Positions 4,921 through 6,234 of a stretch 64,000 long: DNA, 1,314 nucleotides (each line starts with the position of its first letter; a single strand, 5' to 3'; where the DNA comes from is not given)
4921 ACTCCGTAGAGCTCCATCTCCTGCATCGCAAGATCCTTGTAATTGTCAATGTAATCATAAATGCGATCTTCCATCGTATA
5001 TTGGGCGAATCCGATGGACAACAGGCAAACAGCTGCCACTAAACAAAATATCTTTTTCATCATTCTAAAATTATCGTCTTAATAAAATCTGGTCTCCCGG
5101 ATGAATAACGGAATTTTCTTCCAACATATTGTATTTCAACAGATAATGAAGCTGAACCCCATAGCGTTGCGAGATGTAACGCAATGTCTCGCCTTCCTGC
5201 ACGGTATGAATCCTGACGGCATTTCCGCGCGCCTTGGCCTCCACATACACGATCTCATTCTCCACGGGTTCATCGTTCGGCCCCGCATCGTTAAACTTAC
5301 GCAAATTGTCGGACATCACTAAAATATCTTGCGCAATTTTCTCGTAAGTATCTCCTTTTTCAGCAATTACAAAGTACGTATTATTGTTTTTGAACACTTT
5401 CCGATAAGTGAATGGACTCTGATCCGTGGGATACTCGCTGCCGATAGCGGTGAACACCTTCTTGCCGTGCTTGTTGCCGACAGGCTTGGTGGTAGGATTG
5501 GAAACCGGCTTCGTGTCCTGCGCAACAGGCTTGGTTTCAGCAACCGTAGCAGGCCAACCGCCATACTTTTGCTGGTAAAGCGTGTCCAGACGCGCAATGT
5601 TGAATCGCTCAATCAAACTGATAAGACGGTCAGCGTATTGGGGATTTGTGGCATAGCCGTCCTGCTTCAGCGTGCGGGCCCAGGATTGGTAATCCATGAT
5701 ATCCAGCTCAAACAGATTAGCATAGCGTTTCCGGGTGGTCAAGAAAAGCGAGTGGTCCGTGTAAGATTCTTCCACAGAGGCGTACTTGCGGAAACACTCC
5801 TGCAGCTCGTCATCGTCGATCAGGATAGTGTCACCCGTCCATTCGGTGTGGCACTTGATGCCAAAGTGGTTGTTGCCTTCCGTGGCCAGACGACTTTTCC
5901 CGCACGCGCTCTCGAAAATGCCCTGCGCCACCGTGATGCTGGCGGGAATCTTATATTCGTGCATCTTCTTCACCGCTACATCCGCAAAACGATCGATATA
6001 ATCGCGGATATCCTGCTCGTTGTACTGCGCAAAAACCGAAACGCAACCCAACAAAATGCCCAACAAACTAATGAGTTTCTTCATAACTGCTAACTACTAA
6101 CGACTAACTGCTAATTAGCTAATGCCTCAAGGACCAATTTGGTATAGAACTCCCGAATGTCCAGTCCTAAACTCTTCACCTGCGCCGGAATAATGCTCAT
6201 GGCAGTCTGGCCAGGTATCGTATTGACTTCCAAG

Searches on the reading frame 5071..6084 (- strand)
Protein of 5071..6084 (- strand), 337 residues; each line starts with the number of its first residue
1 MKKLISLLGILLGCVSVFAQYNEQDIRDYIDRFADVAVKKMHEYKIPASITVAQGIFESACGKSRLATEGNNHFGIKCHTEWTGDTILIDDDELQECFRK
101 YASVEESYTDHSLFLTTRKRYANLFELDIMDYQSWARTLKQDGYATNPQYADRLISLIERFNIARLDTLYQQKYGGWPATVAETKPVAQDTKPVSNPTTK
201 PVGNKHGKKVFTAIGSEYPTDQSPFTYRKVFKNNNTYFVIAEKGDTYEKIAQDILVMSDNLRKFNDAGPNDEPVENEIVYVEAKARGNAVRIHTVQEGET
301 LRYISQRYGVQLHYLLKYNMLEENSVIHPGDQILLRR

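Call 21: find_encoding_contigs(protein=window:5071-6084:-, flank=10000, max_places=8)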
Protein window:5071-6084:- (337 aa): 11 contigs read that carry it; 8 places shown.
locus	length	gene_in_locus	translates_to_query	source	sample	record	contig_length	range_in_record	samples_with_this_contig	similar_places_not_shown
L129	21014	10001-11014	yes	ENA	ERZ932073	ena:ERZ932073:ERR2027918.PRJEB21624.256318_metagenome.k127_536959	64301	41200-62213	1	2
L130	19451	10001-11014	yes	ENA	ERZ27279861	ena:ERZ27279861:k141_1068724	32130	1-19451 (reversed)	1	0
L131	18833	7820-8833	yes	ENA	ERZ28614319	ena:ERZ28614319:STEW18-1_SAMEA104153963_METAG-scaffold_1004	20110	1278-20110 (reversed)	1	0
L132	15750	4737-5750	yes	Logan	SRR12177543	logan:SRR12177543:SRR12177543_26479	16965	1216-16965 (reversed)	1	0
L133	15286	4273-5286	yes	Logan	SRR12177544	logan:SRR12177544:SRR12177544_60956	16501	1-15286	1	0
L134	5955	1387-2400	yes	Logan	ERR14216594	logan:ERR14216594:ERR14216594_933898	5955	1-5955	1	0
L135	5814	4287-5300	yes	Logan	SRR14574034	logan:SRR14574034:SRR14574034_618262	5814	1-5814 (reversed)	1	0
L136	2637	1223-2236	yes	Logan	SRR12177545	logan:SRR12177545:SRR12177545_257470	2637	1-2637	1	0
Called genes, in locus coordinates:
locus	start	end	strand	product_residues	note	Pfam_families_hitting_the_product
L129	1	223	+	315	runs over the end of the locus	PF01029:NusB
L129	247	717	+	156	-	PF22544:HYDIN_VesB_CFA65-like_Ig, PF07610:DUF1573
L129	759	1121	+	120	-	PF02699:YajC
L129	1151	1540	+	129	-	-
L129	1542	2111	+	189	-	PF01121:CoaE, PF13238:AAA_18 (faint)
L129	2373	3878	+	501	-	PF02874:ATP-synt_ab_N, PF00006:ATP-synt_ab, PF22919:ATP-synt_VA_C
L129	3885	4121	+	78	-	PF02823:ATP-synt_DE_N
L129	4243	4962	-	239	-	PF01509:TruB_N, PF16198:TruB_C_2 (weak)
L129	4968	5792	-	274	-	PF02673:BacA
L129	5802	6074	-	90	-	PF11297:DUF3098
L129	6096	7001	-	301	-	PF18075:FtsX_ECD, PF02687:FtsX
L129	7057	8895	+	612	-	PF00664:ABC_membrane, PF00005:ABC_tran, PF02463:SMC_N (faint), PF13555:AAA_29 (faint)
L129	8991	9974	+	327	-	PF01820:Dala_Dala_lig_N, PF02222:ATP-grasp, PF02655:ATP-grasp_3, PF02786:CPSase_L_D2, PF07478:Dala_Dala_lig_C, PF13535:ATP-grasp_4 (weak)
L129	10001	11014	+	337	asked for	PF01832:Glucosaminidase, PF01476:LysM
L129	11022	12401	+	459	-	PF01832:Glucosaminidase, PF01476:LysM (weak)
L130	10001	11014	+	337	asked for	PF01832:Glucosaminidase, PF01476:LysM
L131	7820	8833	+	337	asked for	PF01832:Glucosaminidase, PF01476:LysM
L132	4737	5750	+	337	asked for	PF01832:Glucosaminidase, PF01476:LysM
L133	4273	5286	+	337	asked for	PF01832:Glucosaminidase, PF01476:LysM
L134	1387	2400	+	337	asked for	PF01832:Glucosaminidase, PF01476:LysM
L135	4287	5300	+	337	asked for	PF01832:Glucosaminidase, PF01476:LysM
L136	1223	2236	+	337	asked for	PF01832:Glucosaminidase, PF01476:LysM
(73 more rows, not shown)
